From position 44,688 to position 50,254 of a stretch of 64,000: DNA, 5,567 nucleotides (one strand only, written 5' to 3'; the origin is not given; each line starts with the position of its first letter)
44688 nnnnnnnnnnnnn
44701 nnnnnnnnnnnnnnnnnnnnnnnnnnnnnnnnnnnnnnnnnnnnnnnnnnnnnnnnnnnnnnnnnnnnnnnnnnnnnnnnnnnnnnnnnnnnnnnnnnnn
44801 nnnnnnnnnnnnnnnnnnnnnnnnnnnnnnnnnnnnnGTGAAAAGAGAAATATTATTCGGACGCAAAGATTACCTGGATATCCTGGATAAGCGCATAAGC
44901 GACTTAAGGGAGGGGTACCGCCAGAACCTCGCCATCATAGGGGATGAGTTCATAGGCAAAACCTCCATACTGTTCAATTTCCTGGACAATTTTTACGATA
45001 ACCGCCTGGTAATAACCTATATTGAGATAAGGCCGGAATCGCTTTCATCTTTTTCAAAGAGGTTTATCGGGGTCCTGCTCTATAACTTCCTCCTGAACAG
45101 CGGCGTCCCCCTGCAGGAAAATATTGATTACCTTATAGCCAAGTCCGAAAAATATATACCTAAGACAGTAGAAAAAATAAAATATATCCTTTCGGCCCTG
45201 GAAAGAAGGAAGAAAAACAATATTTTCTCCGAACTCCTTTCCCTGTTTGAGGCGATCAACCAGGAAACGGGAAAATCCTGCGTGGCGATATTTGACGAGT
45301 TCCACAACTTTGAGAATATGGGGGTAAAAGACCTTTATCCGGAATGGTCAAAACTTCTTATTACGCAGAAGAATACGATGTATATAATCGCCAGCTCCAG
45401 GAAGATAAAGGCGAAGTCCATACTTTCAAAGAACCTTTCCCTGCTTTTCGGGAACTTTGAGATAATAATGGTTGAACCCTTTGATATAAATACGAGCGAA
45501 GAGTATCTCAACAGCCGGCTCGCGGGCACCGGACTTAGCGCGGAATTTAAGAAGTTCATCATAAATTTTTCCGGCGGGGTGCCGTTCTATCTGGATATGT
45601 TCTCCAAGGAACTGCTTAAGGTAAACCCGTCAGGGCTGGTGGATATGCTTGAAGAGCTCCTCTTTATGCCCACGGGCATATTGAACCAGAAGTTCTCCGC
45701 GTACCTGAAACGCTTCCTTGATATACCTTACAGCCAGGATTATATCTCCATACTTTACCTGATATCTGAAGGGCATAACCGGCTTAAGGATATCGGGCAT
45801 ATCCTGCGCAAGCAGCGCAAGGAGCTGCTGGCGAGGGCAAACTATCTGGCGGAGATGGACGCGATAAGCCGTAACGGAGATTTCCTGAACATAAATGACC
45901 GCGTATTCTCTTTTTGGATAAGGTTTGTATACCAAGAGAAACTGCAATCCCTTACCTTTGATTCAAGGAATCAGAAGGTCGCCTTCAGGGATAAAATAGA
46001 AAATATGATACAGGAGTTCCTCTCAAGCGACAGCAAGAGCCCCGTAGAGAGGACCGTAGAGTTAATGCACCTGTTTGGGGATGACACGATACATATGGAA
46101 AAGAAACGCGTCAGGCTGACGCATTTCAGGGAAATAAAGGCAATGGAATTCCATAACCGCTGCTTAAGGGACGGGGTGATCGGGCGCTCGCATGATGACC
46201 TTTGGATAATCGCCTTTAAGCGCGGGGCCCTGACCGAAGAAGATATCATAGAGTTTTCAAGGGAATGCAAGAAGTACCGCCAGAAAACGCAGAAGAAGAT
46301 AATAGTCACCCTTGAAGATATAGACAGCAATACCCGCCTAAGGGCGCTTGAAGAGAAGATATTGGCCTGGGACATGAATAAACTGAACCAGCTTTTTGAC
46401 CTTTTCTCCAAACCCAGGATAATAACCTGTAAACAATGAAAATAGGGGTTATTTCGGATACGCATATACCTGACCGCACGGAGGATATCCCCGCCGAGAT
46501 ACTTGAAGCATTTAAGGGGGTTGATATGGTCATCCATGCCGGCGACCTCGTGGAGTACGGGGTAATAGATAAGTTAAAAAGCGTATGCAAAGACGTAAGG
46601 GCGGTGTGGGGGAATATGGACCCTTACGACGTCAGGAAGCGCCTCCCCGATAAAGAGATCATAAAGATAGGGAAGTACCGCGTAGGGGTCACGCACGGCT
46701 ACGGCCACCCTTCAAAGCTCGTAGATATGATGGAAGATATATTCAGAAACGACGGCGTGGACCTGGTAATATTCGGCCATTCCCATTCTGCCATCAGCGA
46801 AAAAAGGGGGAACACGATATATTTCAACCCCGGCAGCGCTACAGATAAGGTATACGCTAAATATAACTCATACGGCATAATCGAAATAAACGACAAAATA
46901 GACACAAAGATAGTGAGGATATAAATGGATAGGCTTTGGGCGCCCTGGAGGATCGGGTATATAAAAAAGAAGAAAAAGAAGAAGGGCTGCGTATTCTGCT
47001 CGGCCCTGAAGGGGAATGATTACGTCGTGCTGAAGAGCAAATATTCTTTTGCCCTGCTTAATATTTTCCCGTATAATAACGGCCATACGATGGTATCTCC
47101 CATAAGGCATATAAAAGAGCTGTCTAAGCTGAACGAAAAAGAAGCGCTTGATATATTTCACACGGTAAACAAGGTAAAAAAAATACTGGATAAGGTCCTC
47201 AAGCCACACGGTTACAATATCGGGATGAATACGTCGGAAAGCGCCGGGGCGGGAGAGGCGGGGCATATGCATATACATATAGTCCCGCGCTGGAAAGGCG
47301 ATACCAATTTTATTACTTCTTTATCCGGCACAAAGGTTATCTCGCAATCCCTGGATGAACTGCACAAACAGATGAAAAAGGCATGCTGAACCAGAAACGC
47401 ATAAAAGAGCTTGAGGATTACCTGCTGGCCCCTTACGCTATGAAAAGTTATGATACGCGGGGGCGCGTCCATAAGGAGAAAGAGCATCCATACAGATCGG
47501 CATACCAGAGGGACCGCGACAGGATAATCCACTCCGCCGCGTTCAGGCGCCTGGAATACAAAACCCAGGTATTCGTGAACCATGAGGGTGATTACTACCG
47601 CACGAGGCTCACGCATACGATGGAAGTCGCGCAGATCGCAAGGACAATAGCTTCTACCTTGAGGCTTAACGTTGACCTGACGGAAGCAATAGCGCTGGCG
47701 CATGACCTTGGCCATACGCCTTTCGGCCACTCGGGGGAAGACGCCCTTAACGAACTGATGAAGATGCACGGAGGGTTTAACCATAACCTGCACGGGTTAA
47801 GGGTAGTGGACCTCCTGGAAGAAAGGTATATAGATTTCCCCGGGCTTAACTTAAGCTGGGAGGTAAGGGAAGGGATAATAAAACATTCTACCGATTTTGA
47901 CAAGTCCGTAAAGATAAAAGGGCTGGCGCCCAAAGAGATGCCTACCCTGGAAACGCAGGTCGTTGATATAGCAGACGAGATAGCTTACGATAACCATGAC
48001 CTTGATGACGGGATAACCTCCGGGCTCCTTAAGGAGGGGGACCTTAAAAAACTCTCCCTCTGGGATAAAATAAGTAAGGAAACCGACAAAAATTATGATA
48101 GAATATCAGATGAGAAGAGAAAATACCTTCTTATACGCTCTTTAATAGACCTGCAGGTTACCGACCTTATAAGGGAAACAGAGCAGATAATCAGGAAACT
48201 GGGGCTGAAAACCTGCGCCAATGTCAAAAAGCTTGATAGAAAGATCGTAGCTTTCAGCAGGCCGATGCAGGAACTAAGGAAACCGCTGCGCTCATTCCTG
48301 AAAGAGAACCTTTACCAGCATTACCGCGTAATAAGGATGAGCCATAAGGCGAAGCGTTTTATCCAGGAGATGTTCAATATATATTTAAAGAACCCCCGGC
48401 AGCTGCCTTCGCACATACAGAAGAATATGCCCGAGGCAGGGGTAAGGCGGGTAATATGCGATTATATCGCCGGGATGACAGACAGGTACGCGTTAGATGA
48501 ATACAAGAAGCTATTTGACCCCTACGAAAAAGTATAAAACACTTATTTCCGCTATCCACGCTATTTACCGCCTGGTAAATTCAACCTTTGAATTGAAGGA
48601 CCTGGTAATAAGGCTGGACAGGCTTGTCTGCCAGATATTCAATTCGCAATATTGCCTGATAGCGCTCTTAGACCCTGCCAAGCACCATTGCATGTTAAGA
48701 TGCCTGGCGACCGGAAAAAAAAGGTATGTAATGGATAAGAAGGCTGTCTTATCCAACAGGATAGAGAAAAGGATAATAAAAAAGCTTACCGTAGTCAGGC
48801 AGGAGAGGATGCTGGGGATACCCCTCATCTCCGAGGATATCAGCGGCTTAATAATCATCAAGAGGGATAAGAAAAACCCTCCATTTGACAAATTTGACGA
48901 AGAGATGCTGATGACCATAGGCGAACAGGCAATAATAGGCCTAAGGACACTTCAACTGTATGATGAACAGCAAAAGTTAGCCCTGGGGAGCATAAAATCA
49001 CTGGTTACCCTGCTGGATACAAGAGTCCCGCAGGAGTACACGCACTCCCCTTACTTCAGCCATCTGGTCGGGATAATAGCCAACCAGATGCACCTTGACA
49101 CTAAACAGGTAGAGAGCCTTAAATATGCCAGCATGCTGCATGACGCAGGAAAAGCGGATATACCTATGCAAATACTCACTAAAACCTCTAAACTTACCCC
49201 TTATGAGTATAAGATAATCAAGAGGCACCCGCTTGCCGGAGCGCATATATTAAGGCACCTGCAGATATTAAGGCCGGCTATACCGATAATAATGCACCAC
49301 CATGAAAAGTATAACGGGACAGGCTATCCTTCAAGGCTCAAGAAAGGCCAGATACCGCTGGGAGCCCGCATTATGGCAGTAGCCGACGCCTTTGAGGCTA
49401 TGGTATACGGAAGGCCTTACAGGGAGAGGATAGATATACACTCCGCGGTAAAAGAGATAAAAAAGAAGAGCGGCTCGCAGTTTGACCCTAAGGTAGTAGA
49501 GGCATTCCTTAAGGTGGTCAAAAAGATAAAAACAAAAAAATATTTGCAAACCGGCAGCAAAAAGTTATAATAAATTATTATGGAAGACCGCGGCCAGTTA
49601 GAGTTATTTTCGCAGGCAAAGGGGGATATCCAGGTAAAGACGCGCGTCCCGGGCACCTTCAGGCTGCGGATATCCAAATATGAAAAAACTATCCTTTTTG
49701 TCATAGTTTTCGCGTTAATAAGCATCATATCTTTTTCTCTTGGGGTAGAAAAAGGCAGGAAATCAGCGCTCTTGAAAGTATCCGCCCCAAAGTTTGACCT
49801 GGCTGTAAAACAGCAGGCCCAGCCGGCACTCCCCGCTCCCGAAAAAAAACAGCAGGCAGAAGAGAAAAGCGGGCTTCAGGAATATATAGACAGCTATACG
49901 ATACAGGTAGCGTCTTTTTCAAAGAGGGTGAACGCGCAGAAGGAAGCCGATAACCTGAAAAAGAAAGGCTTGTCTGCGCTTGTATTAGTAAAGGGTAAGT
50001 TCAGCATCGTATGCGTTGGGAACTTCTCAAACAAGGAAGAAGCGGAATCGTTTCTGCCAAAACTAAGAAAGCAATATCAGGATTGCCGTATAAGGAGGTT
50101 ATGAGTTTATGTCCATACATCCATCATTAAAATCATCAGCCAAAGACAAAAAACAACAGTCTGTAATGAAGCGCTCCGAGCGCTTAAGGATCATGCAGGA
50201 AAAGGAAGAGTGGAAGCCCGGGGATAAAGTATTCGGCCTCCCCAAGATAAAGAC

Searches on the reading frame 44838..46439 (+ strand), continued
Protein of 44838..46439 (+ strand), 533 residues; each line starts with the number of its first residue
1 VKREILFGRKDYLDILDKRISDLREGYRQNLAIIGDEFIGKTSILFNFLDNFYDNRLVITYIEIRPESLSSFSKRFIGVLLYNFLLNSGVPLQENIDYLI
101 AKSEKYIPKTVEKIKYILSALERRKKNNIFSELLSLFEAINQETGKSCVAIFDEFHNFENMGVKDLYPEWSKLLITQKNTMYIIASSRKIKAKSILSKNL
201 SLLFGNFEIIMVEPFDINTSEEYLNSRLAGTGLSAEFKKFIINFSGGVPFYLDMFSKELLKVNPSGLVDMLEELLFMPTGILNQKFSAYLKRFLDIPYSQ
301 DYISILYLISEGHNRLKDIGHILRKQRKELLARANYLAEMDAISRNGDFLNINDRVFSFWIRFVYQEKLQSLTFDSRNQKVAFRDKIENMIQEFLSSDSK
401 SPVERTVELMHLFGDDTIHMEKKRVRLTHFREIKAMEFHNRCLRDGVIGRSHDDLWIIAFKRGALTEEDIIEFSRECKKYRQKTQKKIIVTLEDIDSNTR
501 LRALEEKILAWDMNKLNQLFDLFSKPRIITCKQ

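Call 84: find_encoding_contigs(protein=P0370, flank=5000, max_places=1)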
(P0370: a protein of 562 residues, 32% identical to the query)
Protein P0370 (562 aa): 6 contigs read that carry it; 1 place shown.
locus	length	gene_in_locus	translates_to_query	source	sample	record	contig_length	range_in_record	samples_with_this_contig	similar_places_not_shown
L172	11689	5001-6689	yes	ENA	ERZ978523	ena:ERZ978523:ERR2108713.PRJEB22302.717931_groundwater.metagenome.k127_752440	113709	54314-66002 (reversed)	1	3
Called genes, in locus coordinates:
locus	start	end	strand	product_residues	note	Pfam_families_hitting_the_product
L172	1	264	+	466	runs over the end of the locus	PF00289:Biotin_carb_N, PF02786:CPSase_L_D2, PF08443:RimK (weak), PF02222:ATP-grasp, PF07478:Dala_Dala_lig_C, PF02785:Biotin_carb_C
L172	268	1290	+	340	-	PF00365:PFK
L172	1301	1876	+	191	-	PF13580:SIS_2, PF01380:SIS (weak)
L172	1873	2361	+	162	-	PF01467:CTP_transf_like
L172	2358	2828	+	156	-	PF17792:ThiD2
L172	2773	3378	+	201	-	PF02581:TMP-TENI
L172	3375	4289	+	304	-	PF00294:PfkB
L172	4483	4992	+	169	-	PF01551:Peptidase_M23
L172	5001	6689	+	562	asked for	PF01637:ATPase_2 (weak), PF13191:AAA_16, PF13173:AAA_14 (faint)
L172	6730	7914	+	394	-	PF01966:HD, PF13286:HD_assoc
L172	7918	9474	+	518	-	PF01590:GAF, PF13185:GAF_2 (weak), PF13492:GAF_3, PF13487:HD_5, PF01966:HD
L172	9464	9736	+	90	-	-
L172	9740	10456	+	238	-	-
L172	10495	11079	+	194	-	PF05036:SPOR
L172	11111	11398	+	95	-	-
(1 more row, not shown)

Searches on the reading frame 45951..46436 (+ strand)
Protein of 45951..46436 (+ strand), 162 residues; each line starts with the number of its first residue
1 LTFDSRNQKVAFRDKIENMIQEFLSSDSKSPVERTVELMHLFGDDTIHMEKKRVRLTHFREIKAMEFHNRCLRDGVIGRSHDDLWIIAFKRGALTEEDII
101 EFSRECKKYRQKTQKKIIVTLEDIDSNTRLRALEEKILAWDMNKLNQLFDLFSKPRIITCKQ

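Call 34: search_solved_structures(query=A2, max_evalue=10)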
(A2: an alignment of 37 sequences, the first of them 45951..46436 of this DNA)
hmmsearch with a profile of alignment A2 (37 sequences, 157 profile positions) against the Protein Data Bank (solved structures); distinct sequences matched with E-value up to 10: 2.
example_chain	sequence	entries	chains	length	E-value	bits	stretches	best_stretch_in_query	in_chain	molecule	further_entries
2lse_A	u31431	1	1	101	0.11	15.5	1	4-40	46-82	Four Helix Bundle Protein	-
7pbh_A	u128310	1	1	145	0.17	14.8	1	23-97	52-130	Profilin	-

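Call 43: predict_structure(alignment_id=A2)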
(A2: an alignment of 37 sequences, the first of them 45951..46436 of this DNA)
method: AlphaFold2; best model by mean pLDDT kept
length: 162 residues; sequences in the alignment: 37
mean_pLDDT: 93.3   pTM: 0.84
mean pLDDT of the five models: 93.3, 93.2, 93.0, 91.8, 91.0
residues with pLDDT >= 90: 141; 70-90: 16; 50-70: 4; < 50: 1
segments of 3 or more residues with pLDDT < 50: none
pLDDT, mean of each block of 10 residues (from residue 1): 82 96 93 97 94 94 93 95 96 96 94 94 96 97 95 90 51
secondary structure, 60 per line:
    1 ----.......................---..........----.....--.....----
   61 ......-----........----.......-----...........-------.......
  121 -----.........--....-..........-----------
elements in order: H5-27 H31-40 E45-49 E52-56 E61-66 E72-79 E84-90 H96-106 E114-120 H126-134 E137-140 H142-151

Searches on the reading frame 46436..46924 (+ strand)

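Call 3: search_protein_families(library=pfam, proteins=[window:46436-46924:+], max_evalue=0.01)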
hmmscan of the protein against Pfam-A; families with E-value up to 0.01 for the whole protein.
window:46436-46924:+ (162 aa): 2 families
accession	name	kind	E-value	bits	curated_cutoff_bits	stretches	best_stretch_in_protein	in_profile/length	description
PF12850.12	Metallophos_2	-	3.5e-36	125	27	1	1-153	1-153/154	Calcineurin-like phosphoesterase superfamily domain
PF00149.33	Metallophos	-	3.4e-14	54.2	21.5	1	1-70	1-79/191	Calcineurin-like phosphoesterase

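Call 4: search_protein_families(library=ncbifam, proteins=[window:46436-46924:+], max_evalue=0.01)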
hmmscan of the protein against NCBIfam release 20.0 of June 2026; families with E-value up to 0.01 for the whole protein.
window:46436-46924:+ (162 aa): 3 families
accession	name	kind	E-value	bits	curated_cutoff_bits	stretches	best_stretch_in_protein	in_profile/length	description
TIGR00040.1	yfcE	subfamily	6.6e-36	123.8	56.25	1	1-154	1-153/158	YfcE family phosphodiesterase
NF006988.0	PRK09453.1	equivalog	2.3e-15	56.9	117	1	1-152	1-163/183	phosphodiesterase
TIGR00024.1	SbcD_rel_arch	hypoth_equivalog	0.00041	20.1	115.2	1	47-129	84-155/224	putative phosphoesterase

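Call 56: search_protein_families(library=padloc, proteins=[window:46436-46924:+], max_evalue=0.01)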
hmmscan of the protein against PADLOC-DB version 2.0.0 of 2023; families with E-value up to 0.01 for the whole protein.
window:46436-46924:+ (162 aa): 1 family
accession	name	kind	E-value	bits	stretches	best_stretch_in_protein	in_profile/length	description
PDLC04908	PDC-S10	-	3.4e-08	31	1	1-50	10-51/223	-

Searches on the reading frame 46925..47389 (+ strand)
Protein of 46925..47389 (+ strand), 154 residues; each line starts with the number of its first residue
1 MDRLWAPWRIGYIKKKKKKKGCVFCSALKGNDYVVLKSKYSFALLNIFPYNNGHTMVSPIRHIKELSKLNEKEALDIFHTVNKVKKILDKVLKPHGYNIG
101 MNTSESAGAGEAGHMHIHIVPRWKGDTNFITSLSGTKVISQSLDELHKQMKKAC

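Call 3: search_protein_families(library=pfam, proteins=[window:46925-47389:+], max_evalue=0.01)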
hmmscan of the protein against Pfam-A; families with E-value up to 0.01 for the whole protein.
window:46925-47389:+ (154 aa): 4 families
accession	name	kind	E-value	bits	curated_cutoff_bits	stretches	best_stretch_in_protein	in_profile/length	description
PF01230.28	HIT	-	2.2e-16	60.7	21.5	1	32-123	6-96/98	HIT domain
PF11969.13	DcpS_C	-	9.5e-06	26.5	24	1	22-120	2-100/114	Scavenger mRNA decapping enzyme C-term binding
PF04677.20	CwfJ_C_1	-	0.0012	19.1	21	1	15-121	7-108/122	Protein similar to CwfJ C-terminus 1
PF02744.22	GalP_UDP_tr_C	-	0.0037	17.5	29.2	1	47-125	47-123/165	Galactose-1-phosphate uridyl transferase, C-terminal domain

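Call 4: search_protein_families(library=ncbifam, proteins=[window:46925-47389:+], max_evalue=0.01)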
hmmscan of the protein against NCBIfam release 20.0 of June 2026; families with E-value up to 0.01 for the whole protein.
window:46925-47389:+ (154 aa): 2 families
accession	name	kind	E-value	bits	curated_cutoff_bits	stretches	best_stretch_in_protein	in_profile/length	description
NF052622.1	ATPAdlTfActino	equivalog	8.6e-40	136.1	290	1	2-148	13-168/176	ATP adenylyltransferase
NF045834.1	M_plasma_HinT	exception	4.2e-10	40.4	130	1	40-121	20-100/102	histidine triad protein HinT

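Call 56: search_protein_families(library=padloc, proteins=[window:46925-47389:+], max_evalue=0.01)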
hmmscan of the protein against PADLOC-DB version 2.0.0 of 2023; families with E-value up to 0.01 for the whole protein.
window:46925-47389:+ (154 aa): 1 family
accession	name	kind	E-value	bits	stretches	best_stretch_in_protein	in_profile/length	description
PDLC00441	ThsC2|ThsC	-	2.8e-11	41.5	1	18-130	10-124/148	HIT family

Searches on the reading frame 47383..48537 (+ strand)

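Call 56: search_protein_families(library=padloc, proteins=[window:47383-48537:+], max_evalue=0.01)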
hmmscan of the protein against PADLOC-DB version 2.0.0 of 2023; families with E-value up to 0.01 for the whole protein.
window:47383-48537:+ (384 aa): 3 families
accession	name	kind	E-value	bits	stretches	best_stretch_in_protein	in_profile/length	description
PDLC02374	dGTPase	-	1.2e-103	345.6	1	20-380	22-373/395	-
PDLC01254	Cas3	-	0.0024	16.1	1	72-255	6-150/164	CAS-I; effector_G3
PDLC02079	Cas3b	-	0.0061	12.8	1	75-147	14-85/691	-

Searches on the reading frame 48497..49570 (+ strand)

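Call 56: search_protein_families(library=padloc, proteins=[window:48497-49570:+], max_evalue=0.01)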
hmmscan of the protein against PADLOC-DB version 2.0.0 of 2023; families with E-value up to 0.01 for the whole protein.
window:48497-49570:+ (357 aa): 6 families
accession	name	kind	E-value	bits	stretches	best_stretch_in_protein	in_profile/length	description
PDLC01254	Cas3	-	6.2e-07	27.8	1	191-277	16-97/164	CAS-I; effector_G3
PDLC01378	Cas3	-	1.5e-05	23.4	1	191-341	20-161/174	CAS-I; effector_G3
PDLC00940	Cas3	-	1.8e-05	23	1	203-307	28-114/178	CRISPR-associated endonuclease Cas3-HD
PDLC01769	Cas3g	-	0.00027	17.7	1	183-232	662-711/836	-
PDLC01767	Cas3e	-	0.0005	16.7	1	192-287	53-123/680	-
PDLC01761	Cas3b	-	0.00069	16.4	1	194-348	32-171/705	-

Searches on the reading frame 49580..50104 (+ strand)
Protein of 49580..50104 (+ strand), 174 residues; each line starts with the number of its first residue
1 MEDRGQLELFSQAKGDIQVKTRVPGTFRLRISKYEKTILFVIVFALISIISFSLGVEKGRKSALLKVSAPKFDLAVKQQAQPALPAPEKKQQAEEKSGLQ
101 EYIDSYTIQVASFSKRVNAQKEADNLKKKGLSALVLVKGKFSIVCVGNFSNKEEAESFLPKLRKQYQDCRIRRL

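Call 66: search_protein_families(library=pfam, proteins=[window:49580-50104:+], max_evalue=0.001)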
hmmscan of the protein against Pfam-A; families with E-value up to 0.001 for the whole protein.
window:49580-50104:+ (174 aa): 1 family
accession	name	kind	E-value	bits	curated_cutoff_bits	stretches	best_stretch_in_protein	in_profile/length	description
PF05036.18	SPOR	-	5.1e-13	49.6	21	1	105-171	4-74/76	SPOR domain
